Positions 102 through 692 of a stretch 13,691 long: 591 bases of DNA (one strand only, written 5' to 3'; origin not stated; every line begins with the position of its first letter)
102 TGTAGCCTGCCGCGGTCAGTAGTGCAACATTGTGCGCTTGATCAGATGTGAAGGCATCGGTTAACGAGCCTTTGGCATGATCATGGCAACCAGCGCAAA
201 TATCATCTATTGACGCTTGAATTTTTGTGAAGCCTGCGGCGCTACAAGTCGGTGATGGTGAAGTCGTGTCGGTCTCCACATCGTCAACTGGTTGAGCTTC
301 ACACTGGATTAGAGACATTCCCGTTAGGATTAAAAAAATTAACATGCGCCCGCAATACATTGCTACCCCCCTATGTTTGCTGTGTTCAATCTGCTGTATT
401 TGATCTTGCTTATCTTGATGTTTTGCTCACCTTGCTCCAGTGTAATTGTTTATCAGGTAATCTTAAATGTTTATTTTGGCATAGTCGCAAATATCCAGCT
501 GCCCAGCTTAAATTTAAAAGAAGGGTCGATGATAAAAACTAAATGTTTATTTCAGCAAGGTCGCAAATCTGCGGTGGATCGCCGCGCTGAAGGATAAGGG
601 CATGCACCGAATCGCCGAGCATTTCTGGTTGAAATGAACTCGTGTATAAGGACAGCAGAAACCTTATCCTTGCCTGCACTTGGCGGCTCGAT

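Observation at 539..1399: Orphan, unusually small CpaF/VirB11-type ATPase with no canonical start for its N-domain and substitutions at two conserved acidic positions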

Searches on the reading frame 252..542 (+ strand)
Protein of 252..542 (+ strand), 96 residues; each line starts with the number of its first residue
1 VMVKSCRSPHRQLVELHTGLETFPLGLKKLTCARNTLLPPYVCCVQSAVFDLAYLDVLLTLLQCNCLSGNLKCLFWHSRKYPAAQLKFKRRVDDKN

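Call 5: search_protein_families(library=pfam, proteins=[window:252-542:+], max_evalue=0.01)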
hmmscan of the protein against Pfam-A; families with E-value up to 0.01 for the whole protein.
window:252-542:+ (96 aa): 0 families

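Call 6: search_protein_families(library=ncbifam, proteins=[window:252-542:+], max_evalue=0.01)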
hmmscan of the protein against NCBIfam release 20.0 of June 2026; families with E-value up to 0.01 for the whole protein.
window:252-542:+ (96 aa): 0 families
